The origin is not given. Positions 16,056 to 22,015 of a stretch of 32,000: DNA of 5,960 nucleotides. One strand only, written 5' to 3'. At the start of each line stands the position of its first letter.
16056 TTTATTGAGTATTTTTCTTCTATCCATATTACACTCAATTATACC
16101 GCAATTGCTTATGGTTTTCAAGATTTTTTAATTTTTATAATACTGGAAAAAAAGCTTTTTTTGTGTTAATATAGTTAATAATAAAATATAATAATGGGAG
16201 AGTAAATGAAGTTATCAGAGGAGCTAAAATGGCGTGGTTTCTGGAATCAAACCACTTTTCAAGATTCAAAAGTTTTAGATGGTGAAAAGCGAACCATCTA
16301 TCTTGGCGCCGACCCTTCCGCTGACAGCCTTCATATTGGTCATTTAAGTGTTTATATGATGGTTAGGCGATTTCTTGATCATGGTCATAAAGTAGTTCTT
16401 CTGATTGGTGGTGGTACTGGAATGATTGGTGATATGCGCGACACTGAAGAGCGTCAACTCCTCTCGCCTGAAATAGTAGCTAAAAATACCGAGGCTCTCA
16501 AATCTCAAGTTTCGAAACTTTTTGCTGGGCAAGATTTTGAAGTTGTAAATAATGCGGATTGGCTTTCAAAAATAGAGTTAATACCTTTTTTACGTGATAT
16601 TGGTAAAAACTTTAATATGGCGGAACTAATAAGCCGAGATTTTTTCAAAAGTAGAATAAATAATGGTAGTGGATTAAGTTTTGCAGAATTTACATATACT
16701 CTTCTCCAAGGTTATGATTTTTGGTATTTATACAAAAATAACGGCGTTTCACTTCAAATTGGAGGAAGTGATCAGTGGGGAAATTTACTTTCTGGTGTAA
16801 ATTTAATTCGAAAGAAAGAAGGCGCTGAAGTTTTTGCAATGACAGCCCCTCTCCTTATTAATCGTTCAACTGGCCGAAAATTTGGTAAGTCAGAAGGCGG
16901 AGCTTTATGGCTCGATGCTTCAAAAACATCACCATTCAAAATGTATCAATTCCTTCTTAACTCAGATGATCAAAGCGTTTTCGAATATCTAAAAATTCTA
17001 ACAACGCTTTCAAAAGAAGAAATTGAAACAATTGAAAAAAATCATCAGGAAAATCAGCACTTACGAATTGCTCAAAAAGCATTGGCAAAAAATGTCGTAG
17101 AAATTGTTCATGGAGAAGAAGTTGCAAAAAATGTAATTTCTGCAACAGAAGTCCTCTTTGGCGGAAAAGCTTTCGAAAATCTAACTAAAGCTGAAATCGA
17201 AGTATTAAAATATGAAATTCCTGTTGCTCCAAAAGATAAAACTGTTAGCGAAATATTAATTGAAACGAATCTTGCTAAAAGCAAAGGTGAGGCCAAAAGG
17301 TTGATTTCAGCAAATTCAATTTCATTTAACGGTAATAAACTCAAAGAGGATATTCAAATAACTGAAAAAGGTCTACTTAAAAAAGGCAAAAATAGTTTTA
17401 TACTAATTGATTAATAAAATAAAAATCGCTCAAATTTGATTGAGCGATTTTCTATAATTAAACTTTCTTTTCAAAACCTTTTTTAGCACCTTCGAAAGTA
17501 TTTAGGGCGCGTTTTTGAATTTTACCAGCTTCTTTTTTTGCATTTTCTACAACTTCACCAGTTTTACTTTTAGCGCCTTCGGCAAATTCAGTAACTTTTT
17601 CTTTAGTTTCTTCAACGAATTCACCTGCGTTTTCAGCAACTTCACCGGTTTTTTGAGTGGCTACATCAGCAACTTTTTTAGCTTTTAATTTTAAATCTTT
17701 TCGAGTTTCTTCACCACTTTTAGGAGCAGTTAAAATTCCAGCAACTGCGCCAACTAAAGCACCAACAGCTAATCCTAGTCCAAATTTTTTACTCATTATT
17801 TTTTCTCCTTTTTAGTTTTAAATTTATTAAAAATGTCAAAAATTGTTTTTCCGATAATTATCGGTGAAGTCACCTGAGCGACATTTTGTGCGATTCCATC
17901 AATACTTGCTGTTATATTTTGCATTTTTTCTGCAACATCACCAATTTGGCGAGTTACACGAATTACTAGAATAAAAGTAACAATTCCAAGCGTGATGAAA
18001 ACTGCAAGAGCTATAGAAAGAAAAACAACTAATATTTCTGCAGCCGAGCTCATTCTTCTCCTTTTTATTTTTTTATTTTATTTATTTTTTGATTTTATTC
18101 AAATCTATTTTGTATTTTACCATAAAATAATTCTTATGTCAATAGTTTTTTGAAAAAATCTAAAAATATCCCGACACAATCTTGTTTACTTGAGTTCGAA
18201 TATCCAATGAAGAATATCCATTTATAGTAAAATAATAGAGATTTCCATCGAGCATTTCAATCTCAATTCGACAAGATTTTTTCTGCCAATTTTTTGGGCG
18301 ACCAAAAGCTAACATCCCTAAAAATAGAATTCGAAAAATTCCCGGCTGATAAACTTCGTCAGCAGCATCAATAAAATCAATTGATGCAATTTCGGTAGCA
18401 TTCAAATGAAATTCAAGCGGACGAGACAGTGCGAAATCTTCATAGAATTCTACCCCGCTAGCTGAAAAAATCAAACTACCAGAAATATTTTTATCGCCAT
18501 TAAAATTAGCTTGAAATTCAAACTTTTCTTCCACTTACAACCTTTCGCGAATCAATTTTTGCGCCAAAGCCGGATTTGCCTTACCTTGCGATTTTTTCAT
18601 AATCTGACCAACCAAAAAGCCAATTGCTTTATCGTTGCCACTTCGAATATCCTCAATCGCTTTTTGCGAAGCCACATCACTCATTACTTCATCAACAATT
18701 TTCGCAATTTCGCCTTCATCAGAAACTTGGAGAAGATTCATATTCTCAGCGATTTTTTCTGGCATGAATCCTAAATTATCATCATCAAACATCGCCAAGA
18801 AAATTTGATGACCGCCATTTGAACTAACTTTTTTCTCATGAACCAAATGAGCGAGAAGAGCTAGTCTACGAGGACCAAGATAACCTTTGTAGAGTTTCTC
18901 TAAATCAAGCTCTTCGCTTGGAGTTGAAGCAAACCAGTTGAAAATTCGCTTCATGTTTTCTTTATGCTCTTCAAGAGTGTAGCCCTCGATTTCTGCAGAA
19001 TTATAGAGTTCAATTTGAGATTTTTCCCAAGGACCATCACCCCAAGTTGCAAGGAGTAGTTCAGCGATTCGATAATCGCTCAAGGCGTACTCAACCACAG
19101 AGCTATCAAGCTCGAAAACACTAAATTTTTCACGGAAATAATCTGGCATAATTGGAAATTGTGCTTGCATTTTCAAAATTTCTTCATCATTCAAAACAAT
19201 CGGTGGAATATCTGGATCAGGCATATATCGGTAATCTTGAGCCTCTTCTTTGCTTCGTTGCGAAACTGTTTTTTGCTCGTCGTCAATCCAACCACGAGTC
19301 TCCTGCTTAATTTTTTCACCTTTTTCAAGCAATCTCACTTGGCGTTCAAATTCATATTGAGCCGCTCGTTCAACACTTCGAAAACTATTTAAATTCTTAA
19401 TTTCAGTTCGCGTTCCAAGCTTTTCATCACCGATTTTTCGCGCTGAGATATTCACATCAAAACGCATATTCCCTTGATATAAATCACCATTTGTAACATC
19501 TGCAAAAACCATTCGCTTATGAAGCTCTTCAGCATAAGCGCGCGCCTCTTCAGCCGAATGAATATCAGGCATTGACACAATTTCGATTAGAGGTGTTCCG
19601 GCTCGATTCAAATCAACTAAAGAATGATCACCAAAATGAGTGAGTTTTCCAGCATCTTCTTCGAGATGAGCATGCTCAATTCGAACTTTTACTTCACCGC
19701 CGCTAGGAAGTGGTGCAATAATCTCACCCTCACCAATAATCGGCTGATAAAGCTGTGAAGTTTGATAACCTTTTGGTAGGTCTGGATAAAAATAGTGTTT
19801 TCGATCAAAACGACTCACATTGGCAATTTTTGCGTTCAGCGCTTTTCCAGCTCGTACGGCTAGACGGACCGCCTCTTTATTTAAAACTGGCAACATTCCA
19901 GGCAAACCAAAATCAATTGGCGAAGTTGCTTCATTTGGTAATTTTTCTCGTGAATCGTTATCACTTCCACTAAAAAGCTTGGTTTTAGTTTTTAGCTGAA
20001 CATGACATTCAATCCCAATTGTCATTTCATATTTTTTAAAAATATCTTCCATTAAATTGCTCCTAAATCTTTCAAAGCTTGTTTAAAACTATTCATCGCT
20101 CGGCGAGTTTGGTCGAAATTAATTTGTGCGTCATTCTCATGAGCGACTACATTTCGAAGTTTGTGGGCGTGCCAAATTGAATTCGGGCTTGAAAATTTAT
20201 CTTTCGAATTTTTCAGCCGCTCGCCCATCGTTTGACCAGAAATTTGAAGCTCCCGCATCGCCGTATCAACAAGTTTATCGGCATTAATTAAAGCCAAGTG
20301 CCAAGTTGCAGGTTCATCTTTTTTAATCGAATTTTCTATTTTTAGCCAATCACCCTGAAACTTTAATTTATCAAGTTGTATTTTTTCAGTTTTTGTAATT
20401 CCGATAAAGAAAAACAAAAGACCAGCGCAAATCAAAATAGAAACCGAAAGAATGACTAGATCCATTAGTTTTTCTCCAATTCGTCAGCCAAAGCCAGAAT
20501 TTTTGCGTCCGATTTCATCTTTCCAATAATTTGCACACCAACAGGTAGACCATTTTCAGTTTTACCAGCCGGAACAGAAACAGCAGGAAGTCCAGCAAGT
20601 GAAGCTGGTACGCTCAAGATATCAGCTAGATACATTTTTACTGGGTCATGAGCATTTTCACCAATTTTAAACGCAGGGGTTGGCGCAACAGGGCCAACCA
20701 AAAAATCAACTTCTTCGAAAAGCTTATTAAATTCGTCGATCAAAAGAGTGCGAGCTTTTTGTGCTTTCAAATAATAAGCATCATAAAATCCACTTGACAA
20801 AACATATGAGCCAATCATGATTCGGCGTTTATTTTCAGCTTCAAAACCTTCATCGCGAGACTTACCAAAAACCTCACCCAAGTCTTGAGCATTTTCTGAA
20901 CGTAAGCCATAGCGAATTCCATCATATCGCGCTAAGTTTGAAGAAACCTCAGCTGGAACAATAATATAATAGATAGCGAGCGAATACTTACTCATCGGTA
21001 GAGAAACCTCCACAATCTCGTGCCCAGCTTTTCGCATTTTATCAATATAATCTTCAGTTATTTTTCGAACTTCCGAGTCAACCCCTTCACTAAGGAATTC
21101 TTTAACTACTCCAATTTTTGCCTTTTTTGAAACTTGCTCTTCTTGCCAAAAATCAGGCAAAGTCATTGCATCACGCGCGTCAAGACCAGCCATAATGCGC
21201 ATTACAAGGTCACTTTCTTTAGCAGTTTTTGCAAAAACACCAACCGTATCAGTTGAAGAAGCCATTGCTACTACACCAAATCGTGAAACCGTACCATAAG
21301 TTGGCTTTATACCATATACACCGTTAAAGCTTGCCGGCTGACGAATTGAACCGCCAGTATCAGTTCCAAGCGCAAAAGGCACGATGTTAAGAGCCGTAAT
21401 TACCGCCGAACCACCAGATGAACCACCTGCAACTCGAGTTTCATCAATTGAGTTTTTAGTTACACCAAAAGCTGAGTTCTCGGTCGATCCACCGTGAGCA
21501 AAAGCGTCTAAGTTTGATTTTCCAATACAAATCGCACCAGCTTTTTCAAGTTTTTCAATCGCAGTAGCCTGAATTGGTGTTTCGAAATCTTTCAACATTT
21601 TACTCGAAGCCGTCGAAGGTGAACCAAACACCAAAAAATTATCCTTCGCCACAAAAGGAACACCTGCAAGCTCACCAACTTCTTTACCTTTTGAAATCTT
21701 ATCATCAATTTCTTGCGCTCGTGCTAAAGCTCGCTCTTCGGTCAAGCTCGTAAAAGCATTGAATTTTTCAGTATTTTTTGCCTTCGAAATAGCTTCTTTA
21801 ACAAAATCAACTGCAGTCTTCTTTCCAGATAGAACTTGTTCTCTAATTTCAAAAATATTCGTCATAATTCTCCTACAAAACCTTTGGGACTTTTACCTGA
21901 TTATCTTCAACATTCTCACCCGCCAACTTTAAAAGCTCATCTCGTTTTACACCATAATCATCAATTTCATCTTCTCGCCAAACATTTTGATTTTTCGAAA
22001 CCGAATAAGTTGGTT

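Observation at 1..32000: Roughly nine-fold over-representation of the palindrome TTCGAA (often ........) across genes, reading frames and intergenic DNA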

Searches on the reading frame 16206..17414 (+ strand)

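Call 4: search_protein_families(library=ncbifam, proteins=[window:16206-17414:+], max_evalue=0.00001)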
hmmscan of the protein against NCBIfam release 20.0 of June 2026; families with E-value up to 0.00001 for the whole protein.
window:16206-17414:+ (402 aa): 1 family
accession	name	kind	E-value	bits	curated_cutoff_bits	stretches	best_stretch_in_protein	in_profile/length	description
TIGR00234.1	tyrS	equivalog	4.8e-102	342.1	113.8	1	4-401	7-403/406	tyrosine--tRNA ligase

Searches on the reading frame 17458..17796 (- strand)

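Call 4: search_protein_families(library=ncbifam, proteins=[window:17458-17796:-], max_evalue=0.00001)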
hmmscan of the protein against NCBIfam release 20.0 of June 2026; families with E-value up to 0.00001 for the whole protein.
window:17458-17796:- (112 aa): 0 families

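Call 16: search_protein_families(library=pfam, proteins=[window:17458-17796:-], max_evalue=0.001)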
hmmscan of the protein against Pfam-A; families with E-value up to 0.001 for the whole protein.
window:17458-17796:- (112 aa): 2 families
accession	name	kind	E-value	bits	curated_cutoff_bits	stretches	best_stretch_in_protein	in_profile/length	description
PF12732.12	YtxH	-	7.1e-18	65.3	37.5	1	7-86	2-70/71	YtxH-like protein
PF01442.23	Apolipoprotein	-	0.00029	21.1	90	1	29-91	80-142/190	Apolipoprotein A1/A4/E domain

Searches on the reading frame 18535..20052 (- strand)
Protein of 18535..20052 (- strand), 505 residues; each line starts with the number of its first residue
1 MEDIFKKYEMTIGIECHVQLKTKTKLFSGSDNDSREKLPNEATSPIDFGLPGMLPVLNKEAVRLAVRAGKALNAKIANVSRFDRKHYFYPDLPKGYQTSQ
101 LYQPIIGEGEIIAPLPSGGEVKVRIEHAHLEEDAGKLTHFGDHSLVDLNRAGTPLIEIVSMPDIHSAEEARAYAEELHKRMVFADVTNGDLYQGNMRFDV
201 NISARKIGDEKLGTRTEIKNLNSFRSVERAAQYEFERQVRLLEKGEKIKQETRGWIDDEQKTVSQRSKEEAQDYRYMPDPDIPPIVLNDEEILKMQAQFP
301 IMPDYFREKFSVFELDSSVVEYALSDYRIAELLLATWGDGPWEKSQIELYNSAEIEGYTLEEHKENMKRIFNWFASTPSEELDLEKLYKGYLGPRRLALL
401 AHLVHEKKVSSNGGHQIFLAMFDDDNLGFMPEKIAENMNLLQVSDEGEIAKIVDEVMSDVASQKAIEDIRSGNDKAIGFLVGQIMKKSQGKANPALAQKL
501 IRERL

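Call 5: search_protein_families(library=ncbifam, proteins=[window:18535-20052:-], max_evalue=0.00001)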
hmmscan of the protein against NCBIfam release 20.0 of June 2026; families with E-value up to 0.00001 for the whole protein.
window:18535-20052:- (505 aa): 9 families
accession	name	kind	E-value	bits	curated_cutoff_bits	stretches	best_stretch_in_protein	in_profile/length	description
NF004012.0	PRK05477.1-2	equivalog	1.2e-155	519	338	1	6-505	2-478/481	Asp-tRNA(Asn)/Glu-tRNA(Gln) amidotransferase subunit GatB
NF004014.0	PRK05477.1-4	equivalog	3.8e-149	497.4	414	1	7-505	2-474/475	Asp-tRNA(Asn)/Glu-tRNA(Gln) amidotransferase subunit GatB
TIGR00133.1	gatB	equivalog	1e-143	479.3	314.8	1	7-505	3-480/481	Asp-tRNA(Asn)/Glu-tRNA(Gln) amidotransferase subunit GatB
NF004015.0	PRK05477.1-5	equivalog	4.5e-136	454.3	628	1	6-505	13-486/488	Asp-tRNA(Asn)/Glu-tRNA(Gln) amidotransferase subunit GatB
NF004011.1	PRK05477.1-1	equivalog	1.4e-128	429.6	680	1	7-504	2-472/475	Asp-tRNA(Asn)/Glu-tRNA(Gln) amidotransferase subunit GatB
NF004013.0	PRK05477.1-3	equivalog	9.6e-120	400.4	653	1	2-505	11-499/501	Asp-tRNA(Asn)/Glu-tRNA(Gln) amidotransferase subunit GatB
NF003107.0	PRK04028.1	equivalog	1.2e-33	116.4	456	2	57-251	94-273/630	Glu-tRNA(Gln) amidotransferase subunit GatE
TIGR00134.1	gatE_arch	equivalog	4.5e-26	91.2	319.55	1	57-251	92-271/622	Glu-tRNA(Gln) amidotransferase subunit GatE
NF011291.0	PRK14703.1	equivalog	1.8e-17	62.9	681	1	390-505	657-767/769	glutamine--tRNA ligase/YqeY domain fusion protein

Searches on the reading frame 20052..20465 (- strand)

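Call 5: search_protein_families(library=ncbifam, proteins=[window:20052-20465:-], max_evalue=0.00001)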
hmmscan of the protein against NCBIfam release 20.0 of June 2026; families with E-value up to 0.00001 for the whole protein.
window:20052-20465:- (137 aa): 0 families

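Call 16: search_protein_families(library=pfam, proteins=[window:20052-20465:-], max_evalue=0.001)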
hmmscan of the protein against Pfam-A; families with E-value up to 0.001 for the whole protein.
window:20052-20465:- (137 aa): 0 families

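Call 58: search_protein_families(library=padloc, proteins=[window:20052-20465:-], max_evalue=0.01)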
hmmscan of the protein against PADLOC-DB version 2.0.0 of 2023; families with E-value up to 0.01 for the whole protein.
window:20052-20465:- (137 aa): 1 family
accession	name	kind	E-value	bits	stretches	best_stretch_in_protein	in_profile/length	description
PDLC01974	CARF_m10--CARF_HEPN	-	0.0092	13.1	1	37-127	347-428/476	-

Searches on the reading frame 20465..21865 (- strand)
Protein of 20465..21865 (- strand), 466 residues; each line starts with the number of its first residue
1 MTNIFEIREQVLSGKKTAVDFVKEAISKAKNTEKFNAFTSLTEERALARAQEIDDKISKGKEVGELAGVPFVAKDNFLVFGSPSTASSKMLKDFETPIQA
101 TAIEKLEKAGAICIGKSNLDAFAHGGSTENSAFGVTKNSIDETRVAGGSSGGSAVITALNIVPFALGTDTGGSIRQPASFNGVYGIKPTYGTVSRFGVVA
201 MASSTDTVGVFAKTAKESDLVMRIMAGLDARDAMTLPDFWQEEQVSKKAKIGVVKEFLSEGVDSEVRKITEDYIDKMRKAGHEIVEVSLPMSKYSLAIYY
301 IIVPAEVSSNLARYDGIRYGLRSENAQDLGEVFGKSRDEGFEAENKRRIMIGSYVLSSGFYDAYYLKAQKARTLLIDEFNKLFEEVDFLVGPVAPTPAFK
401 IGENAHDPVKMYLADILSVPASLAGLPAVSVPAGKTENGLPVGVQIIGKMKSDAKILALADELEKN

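Call 5: search_protein_families(library=ncbifam, proteins=[window:20465-21865:-], max_evalue=0.00001)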
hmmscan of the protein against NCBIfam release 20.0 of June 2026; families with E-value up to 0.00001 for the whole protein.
window:20465-21865:- (466 aa): 26 families (the best 25 are shown)
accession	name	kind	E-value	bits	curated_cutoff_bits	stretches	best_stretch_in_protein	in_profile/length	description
TIGR00132.1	gatA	equivalog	1.8e-166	554.5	481.1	1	9-465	3-462/466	Asp-tRNA(Asn)/Glu-tRNA(Gln) amidotransferase subunit GatA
NF005688.0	PRK07488.1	equivalog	1.2e-88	298.1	532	1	3-465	12-464/474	indoleacetamide hydrolase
NF005517.0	PRK07139.1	equivalog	1.1e-86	291.3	546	1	36-465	10-431/439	amidase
TIGR02715.1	amido_AtzE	subfamily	1.7e-86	291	425.75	1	4-465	2-446/452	AtzE family amidohydrolase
NF006631.0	PRK09201.1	equivalog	1.9e-86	290.7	461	1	3-465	8-453/466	AtzE family amidohydrolase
NF004815.0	PRK06169.1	equivalog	1.1e-72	245.1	506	2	18-293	26-307/471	amidase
NF006043.0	PRK08186.1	subfamily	7.3e-72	242.6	487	2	4-289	9-293/600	allophanate hydrolase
NF005565.0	PRK07235.1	subfamily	2.7e-68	230.9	545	1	49-465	72-499/506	amidase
TIGR02713.1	allophanate_hyd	equivalog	3e-68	230.7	511.05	2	38-290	4-259/563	allophanate hydrolase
NF004816.0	PRK06170.1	equivalog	7.3e-67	226.1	503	1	8-465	18-480/493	amidase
NF005687.0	PRK07487.1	subfamily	8.5e-64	216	428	1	6-465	12-454/468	amidase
NF004766.0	PRK06102.1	equivalog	1.5e-62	212.2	559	1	3-290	9-291/455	amidase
NF005686.0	PRK07486.1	subfamily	9.3e-61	206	465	2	30-291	43-312/486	amidase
NF005460.0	PRK07056.1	subfamily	7.3e-60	203.2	447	1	3-291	9-296/457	amidase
NF006006.0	PRK08137.1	equivalog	6.8e-58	196.7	534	1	16-461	51-505/529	amidase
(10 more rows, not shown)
